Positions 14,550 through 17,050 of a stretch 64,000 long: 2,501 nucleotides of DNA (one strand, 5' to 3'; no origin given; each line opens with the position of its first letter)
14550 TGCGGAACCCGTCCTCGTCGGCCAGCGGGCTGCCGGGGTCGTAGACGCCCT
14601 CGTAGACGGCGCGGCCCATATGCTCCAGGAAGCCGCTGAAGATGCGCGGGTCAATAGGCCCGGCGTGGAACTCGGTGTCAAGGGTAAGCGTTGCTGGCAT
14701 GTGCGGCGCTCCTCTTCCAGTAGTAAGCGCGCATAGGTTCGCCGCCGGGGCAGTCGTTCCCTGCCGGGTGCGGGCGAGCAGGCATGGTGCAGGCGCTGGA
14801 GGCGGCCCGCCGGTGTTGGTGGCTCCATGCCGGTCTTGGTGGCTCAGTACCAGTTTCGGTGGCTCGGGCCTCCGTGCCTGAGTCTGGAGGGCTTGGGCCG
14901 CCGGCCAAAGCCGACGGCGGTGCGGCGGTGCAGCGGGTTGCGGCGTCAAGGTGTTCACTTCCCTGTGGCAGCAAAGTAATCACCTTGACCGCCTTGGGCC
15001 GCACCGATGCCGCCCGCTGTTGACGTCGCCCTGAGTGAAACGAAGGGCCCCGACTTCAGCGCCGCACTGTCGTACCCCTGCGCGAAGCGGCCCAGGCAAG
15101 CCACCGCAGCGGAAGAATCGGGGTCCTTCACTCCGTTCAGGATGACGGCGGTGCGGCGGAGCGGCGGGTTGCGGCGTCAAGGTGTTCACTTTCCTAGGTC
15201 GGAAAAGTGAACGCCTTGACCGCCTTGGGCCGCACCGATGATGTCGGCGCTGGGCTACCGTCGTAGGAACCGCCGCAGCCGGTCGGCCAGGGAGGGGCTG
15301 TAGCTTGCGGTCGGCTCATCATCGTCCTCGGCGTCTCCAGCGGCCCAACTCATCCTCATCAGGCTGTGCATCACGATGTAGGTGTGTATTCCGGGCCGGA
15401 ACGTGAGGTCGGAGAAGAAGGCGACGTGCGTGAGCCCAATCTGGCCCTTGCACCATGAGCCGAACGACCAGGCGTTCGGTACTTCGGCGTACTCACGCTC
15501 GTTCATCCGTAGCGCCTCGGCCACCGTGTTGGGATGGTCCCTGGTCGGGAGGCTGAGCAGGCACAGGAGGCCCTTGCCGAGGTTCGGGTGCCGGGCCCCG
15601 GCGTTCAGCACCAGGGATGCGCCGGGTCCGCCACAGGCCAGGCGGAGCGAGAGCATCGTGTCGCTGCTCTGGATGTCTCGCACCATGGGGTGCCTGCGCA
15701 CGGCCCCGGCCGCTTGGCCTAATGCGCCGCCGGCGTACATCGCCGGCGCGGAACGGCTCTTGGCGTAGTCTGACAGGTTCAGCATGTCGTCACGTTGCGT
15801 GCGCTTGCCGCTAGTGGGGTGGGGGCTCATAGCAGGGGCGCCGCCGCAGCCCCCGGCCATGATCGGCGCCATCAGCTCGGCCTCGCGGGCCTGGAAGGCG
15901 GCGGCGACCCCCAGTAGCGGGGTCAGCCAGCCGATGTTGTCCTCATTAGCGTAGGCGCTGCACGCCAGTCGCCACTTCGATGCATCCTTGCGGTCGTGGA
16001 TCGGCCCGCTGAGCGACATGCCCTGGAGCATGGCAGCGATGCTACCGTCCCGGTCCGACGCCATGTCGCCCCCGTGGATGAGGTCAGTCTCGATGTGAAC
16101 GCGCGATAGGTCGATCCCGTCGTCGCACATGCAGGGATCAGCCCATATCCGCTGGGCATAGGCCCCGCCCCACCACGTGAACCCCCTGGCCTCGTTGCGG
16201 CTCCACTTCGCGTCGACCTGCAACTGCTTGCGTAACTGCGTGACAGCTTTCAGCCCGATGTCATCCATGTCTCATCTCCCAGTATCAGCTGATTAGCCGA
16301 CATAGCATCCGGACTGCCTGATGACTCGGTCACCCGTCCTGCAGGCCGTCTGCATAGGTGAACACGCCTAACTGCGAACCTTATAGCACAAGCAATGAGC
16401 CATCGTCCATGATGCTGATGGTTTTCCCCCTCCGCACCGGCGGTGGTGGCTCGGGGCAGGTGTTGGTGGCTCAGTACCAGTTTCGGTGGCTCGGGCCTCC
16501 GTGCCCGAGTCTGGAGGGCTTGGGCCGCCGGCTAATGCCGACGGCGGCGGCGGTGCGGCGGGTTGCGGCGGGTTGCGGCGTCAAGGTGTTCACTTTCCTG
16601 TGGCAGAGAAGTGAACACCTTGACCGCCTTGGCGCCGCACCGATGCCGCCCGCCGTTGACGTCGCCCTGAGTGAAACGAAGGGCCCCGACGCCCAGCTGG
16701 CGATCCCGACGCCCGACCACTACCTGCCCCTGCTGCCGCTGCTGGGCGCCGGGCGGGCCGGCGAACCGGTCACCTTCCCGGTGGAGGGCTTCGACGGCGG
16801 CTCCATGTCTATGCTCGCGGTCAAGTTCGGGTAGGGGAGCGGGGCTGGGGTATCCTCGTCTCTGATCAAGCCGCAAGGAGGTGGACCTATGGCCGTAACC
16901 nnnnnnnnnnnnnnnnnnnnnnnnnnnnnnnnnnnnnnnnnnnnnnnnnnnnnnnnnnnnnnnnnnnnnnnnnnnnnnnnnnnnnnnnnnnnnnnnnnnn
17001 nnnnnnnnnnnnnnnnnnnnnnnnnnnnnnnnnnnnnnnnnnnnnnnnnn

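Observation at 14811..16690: One orphan gene bracketed by ~250-bp direct repeats: a repeat-bounded cassette with no recombinase in sight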

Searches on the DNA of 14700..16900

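Call 92: search_rna_families(source=window, start=14700, end=16900, threshold=evalue, max_evalue=1)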
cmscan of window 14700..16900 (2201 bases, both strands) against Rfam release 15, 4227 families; matches with E-value up to 1: 2.
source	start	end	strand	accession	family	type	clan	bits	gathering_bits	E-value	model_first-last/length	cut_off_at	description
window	15163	15235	+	RF04233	mir-680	Gene; miRNA;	-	26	104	0.047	1-101/101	no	mir-680 microRNA precursor family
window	16541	16663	-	RF04119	MIR1858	Gene; miRNA;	-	25.7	137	0.15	1-197/197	no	MIR1858 microRNA precursor family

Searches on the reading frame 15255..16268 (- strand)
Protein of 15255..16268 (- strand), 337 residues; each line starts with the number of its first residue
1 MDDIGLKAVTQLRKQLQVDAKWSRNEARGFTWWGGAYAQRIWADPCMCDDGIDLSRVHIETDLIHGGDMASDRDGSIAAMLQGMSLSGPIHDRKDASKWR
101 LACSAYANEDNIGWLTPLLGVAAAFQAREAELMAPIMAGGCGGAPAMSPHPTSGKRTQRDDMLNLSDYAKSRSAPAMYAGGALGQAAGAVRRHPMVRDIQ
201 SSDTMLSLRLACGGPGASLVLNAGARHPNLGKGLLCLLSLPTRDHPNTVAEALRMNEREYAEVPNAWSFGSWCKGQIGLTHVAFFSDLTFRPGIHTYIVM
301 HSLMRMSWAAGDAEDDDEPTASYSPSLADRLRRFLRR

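Call 16: search_protein_families(library=pfam, proteins=[window:15255-16268:-], max_evalue=0.01)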
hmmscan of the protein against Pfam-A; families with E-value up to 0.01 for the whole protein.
window:15255-16268:- (337 aa): 0 families

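Call 17: find_homologous_proteins(query=window:15255-16268:-, max_evalue=0.001)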
Query window:15255-16268:- (337 aa): 2 proteins with E <= 0.001 among 4565 candidates.
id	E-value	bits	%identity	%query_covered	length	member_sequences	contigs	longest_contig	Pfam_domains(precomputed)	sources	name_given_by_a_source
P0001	1.3e-228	776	100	100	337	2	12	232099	-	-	-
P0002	4.5e-137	475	63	99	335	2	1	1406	-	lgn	-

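Call 20: find_encoding_contigs(protein=P0001, flank=10000, max_places=10)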
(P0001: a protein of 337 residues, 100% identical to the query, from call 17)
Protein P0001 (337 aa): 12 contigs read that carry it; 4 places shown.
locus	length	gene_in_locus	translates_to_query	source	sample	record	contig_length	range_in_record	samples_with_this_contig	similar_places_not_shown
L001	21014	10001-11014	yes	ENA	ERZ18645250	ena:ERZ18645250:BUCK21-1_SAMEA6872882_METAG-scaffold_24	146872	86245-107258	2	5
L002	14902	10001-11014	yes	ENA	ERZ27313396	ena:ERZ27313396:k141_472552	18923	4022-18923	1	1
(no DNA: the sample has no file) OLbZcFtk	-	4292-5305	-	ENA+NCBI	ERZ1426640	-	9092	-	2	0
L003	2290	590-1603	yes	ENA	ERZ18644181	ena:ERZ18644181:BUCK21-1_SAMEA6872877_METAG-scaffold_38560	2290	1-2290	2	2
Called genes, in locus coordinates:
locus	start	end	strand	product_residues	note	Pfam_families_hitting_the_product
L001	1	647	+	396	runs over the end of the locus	PF00144:Beta-lactamase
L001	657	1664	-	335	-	PF24797:Beta-prop_WDR35_TULP_N (faint), PF07676:PD40 (faint)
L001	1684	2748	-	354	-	PF01408:GFO_IDH_MocA, PF02894:GFO_IDH_MocA_C, PF22725:GFO_IDH_MocA_C3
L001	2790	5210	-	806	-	PF02837:Glyco_hydro_2_N (weak), PF13364:BetaGal_ABD2 (faint), PF22666:Glyco_hydro_2_N2 (weak), PF00703:Glyco_hydro_2, PF02836:Glyco_hydro_2_C, PF16355:DUF4982, PF18565:Glyco_hydro2_C5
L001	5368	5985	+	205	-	PF00485:PRK, PF13238:AAA_18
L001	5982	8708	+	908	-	-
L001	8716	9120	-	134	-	PF13470:PIN_3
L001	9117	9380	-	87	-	PF04014:MazE_antitoxin (weak)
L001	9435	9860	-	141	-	-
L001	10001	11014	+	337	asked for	-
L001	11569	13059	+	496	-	PF22848:ASD1_dom, PF06964:Alpha-L-AF_C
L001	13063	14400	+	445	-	PF01120:Alpha_L_fucos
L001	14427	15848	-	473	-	PF00875:DNA_photolyase, PF03441:FAD_binding_7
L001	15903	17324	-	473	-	PF02952:Fucose_iso_C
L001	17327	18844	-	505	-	PF00370:FGGY_N, PF02782:FGGY_C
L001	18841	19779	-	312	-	PF01116:F_bP_aldolase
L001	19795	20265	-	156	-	PF10882:bPH_5 (weak)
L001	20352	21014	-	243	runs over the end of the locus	-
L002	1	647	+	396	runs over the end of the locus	PF00144:Beta-lactamase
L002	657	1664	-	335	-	PF24797:Beta-prop_WDR35_TULP_N (faint), PF07676:PD40 (faint)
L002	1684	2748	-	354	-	PF01408:GFO_IDH_MocA, PF02894:GFO_IDH_MocA_C, PF22725:GFO_IDH_MocA_C3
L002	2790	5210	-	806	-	PF02837:Glyco_hydro_2_N (weak), PF13364:BetaGal_ABD2 (faint), PF22666:Glyco_hydro_2_N2 (weak), PF00703:Glyco_hydro_2, PF02836:Glyco_hydro_2_C, PF16355:DUF4982, PF18565:Glyco_hydro2_C5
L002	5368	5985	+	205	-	PF00485:PRK, PF13238:AAA_18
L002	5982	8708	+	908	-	-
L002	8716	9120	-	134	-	PF13470:PIN_3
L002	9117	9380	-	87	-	PF04014:MazE_antitoxin (weak)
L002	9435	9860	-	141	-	-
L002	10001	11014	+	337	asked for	-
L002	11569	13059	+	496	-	PF22848:ASD1_dom, PF06964:Alpha-L-AF_C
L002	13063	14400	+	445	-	PF01120:Alpha_L_fucos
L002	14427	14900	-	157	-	?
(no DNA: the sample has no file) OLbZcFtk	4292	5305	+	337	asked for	-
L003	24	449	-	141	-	-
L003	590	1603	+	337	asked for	-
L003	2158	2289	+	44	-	?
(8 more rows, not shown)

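Call 21: find_encoding_contigs(protein=P0002, flank=10000, max_places=10)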
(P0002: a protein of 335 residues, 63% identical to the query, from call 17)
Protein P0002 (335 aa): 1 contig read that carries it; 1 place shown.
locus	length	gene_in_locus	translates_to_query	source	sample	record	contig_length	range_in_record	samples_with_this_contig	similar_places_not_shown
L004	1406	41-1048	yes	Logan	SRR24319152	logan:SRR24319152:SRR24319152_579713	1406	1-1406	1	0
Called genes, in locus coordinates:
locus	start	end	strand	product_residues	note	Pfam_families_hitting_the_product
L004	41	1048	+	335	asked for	-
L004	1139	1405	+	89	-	?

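Call 60: search_protein_families(library=ncbifam, proteins=[window:15255-16268:-], max_evalue=0.1)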
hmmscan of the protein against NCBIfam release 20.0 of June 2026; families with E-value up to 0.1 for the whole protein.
window:15255-16268:- (337 aa): 0 families

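Call 61: search_protein_families(library=padloc, proteins=[window:15255-16268:-], max_evalue=0.1)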
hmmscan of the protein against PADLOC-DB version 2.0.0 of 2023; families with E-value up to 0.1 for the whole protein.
window:15255-16268:- (337 aa): 0 families

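Call 72: search_protein_representatives(alignment_id=A2)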
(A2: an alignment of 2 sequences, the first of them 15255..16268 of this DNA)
Query: 2 sequences, 337 profile positions. Proteins with E-value up to 0.001 (for the whole library): 1257; up to 1e-10: 756; up to 1e-30: 148. The best 150 are listed.
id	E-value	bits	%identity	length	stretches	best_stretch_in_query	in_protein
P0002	7.5e-211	715.8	-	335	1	1-337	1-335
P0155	6.5e-57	209.7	-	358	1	2-322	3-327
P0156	6.5e-54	199.8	-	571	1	1-327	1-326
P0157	5.7e-52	193.4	-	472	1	3-313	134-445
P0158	6.9e-52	193.2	-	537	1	3-317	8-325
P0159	1.6e-51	192.0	-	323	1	2-311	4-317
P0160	2.6e-51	191.2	-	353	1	1-316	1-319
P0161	5.0e-51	190.3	-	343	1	1-311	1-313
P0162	1.9e-50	188.5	-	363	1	2-312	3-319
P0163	2.3e-50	188.2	-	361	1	3-333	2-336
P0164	1.0e-49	186.0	-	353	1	1-311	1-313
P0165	3.0e-49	184.5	-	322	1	1-310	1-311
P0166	1.2e-48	182.5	-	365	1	1-313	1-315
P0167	4.1e-48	180.8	-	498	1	2-331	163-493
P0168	1.0e-47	179.4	-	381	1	3-321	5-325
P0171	5.9e-47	176.9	-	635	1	1-312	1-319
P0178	7.5e-46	173.3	-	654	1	2-312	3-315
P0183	5.3e-45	170.5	-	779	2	2-293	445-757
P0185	2.3e-44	168.4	-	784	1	4-329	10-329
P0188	1.1e-43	166.2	-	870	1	3-310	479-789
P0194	3.4e-43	164.6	-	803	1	1-287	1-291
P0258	3.6e-34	134.9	-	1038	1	2-315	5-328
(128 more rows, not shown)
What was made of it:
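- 15255..16268 (-): 337-aa gene, a resident of the locus. It belongs to a large uncharacterised family with a two-lobed alpha/beta fold weakly resembling YbjN/T3SS chaperones. The window carries a deeply diverged allele. The HMMER search gave 1,257 hits (call 72).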

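Call 73: predict_structure(alignment_id=A2)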
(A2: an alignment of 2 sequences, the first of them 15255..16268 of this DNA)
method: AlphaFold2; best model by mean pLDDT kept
length: 337 residues; sequences in the alignment: 2
mean_pLDDT: 44.5   pTM: 0.41
mean pLDDT of the five models: 44.5, 41.6, 37.4, 36.3, 34.7
residues with pLDDT >= 90: 0; 70-90: 19; 50-70: 104; < 50: 214
segments of 3 or more residues with pLDDT < 50: 17-39, 46-52, 61-102, 111-178, 227-230, 243-247, 262-282, 286-289, 291-293, 308-337
pLDDT, mean of each block of 10 residues (from residue 1): 58 50 29 35 49 51 30 28 30 36 51 43 42 32 23 25 27 43 66 73 73 64 55 59 49 52 39 37 48 52 50 39 35 34
secondary structure, 60 per line:
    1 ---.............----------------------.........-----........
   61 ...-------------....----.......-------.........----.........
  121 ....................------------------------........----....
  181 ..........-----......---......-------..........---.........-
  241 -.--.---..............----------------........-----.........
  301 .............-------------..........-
elements in order: H4-16 E39-47 E53-63 H77-80 E85-91 E99-107 H112-140 H165-172 H177-190 E196-201 E205-210 E218-227 E231-239 H249-262 E279-286 H292-313 H327-336
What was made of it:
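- Tried and rejected: AF2 with a 2-sequence alignment: useless (pLDDT 44, call 73).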

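Call 75: search_protein_families(library=pfam, proteins=[P0156, P0157, P0158, P0171, P0178, P0183, P0185, P0188, P0194, P0258], max_evalue=0.001)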
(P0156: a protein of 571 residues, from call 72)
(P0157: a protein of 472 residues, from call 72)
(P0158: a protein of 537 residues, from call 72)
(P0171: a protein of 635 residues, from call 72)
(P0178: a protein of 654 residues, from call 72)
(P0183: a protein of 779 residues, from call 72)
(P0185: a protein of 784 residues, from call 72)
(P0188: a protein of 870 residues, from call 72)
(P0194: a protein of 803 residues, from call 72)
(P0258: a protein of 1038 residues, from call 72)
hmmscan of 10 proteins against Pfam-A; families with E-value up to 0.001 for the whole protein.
P0156 (571 aa): 0 families

P0157 (472 aa): 1 family
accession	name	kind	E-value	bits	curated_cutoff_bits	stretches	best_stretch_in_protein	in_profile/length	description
PF14353.12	CpXC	-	1.5e-16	60.9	25.4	1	9-89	1-78/121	CpXC protein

P0158 (537 aa): 0 families

P0171 (635 aa): 0 families

P0178 (654 aa): 0 families

P0183 (779 aa): 1 family
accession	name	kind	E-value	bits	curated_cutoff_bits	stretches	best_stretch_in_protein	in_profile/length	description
PF22551.1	TY-Chap1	-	0.00092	19.3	27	0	44-92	34-81/132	T3SS (YopN, CesT) and YbjN peptide-binding chaperone 1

P0185 (784 aa): 2 families
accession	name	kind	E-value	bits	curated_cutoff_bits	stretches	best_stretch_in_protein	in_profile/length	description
PF13365.12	Trypsin_2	-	1.4e-27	97.7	27.6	1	572-711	1-144/144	Trypsin-like peptidase domain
PF00089.32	Trypsin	-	3.6e-09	37.2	20.6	1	572-721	27-204/220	Trypsin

P0188 (870 aa): 0 families

P0194 (803 aa): 0 families

P0258 (1038 aa): 1 family
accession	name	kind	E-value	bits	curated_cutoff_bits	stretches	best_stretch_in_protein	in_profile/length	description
PF08238.18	Sel1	-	5e-122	394.5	30.7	13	921-955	1-35/36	Sel1 repeat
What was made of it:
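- On YbjN / T3SS-chaperone-like (TY-Chap) fold, for the 337-aa protein: One fused homologue has a sub-threshold TY-Chap1 hit (call 75).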

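Call 77: search_solved_structures(query=A4, max_evalue=1)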
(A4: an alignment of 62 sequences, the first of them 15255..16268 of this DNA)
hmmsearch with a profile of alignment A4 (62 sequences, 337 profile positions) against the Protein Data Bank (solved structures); distinct sequences matched with E-value up to 1: 5.
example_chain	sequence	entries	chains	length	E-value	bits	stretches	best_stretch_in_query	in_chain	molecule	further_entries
5tdq_A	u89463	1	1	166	0.11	14.8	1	173-241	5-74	Golgi resident protein GCP60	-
5lz1_A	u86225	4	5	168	0.13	14.6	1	175-241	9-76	Golgi resident protein GCP60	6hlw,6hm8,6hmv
5lz3_A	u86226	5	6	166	0.14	14.5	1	176-241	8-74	Golgi resident protein GCP60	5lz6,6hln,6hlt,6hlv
6q67_A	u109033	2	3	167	0.23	13.8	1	176-249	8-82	Peripherial benzodiazepine receptor associated protein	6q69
6q68_A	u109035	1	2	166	0.3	13.4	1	176-241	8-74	Acyl-CoA binding domain containing 3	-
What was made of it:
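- Tried and rejected: Sequence search of PDB chains with the family profile: nothing significant (call 77).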

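Call 78: search_protein_families(library=pfam, alignment_id=A4, max_evalue=0.01)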
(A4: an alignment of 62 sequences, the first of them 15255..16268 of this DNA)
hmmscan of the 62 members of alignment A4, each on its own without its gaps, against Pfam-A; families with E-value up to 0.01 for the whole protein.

A. member 1, window:15255-16268:- (337 aa): 0 families

B. families by the number of members that match (of 62 scanned): 0 families
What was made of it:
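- On YbjN / T3SS-chaperone-like (TY-Chap) fold, for the 337-aa protein: No Pfam, NCBIfam or PADLOC hit (calls 16, 60, 61, 78).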

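Call 82: predict_structure(alignment_id=A4)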
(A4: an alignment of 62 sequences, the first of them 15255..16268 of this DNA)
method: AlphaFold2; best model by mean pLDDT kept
length: 337 residues; sequences in the alignment: 62
mean_pLDDT: 91.6   pTM: 0.89
mean pLDDT of the five models: 91.6, 91.4, 91.4, 90.7, 90.6
residues with pLDDT >= 90: 279; 70-90: 30; 50-70: 20; < 50: 8
segments of 3 or more residues with pLDDT < 50: 318-324
pLDDT, mean of each block of 10 residues (from residue 1): 94 98 98 98 96 96 96 92 96 96 97 96 97 96 97 97 90 88 97 96 98 89 95 97 92 96 85 96 96 95 92 56 50 55
secondary structure, 60 per line:
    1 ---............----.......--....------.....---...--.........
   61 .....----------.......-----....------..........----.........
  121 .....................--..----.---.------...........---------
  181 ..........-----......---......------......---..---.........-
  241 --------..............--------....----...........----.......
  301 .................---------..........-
elements in order: H4-15 E23-26 E29-32 E39-43 E47-49 E52-65 H76-82 E88-91 E98-107 H112-141 H161-171 H181-190 E196-201 E205-210 E217-222 E231-239 H249-262 E271-274 E279-286 H294-317 H327-336
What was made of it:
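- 15255..16268 (-): AF2 model: pLDDT 91.6 (call 82).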

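Call 85: fold_search(model_id=the predicted structure, library=pdb)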
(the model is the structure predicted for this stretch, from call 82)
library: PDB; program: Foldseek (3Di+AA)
matches with E <= 10: 807; with E <= 0.001: 0
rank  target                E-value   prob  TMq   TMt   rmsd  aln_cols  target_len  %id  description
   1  9lmn_B                4.6e-02  0.06  0.12  0.12  19.0       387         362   14  Crystal structure of a polyketide ABM/SchA-like domain-containing protein WhiE-ORFI from Streptomyces coelicolor (released 2025-11-26)
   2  4z1z_A                5.1e-02  0.06  0.14  0.15  21.6       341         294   10  Crystal Structure of Meganuclease I-SmaMI Bound to Uncleaveable DNA with a TTCT Central Four (released 2016-03-30)
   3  9yct_C                7.7e-02  0.10  0.15  0.07  18.5       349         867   10  HSV helicase-primase complex bound to pritelivir (released 2025-12-31)
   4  7bio_B                8.2e-02  0.20  0.14  0.30  13.7       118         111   19  Crystal structure of monooxygenase RslO4 from Streptomyces bottropensis (released 2021-01-20)
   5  8wqj_A                8.7e-02  0.44  0.20  0.15  12.2       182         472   13  Crystal Structure of Transaminase from Shimia marina (released 2024-07-10)
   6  4h5b_B                9.2e-02  0.51  0.25  0.45   7.8       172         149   13  Crystal Structure of DR_1245 from Deinococcus radiodurans (released 2013-01-30)
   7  2dt9_A                1.1e-01  0.14  0.15  0.26  15.4       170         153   18  Crystal structure of the regulatory subunit of aspartate kinase from Thermus flavus (released 2007-07-17)
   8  3kxy_A                1.5e-01  0.44  0.21  0.46  10.5       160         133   11  Crystal Structure of the ExsC-ExsE Complex (released 2010-06-30)
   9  7qyf_A                1.5e-01  0.16  0.18  0.15  17.3       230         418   10  Structure of the transaminase PluriZyme variant (TR2E2) (released 2023-07-26)
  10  5d0q_C                1.5e-01  0.02  0.09  0.10  22.2       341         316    9  BamACDE complex, outer membrane beta-barrel assembly machinery (BAM) complex (released 2016-03-09)
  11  3kxy_B                1.6e-01  0.28  0.19  0.39  11.0       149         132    9  Crystal Structure of the ExsC-ExsE Complex (released 2010-06-30)
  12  2plg_B                1.7e-01  0.51  0.23  0.45   6.6       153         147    7  Crystal structure of T110839 protein from Synechococcus elongatus (released 2007-05-01)
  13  7qyf_D                1.8e-01  0.18  0.18  0.16  17.1       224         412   11  Structure of the transaminase PluriZyme variant (TR2E2) (released 2023-07-26)
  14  3kxy_J                1.8e-01  0.14  0.16  0.32  11.6       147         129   12  Crystal Structure of the ExsC-ExsE Complex (released 2010-06-30)
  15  7qyf_B                1.9e-01  0.30  0.20  0.17  11.5       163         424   10  Structure of the transaminase PluriZyme variant (TR2E2) (released 2023-07-26)
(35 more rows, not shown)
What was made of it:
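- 15255..16268 (-): Weak fold hits: call 85.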
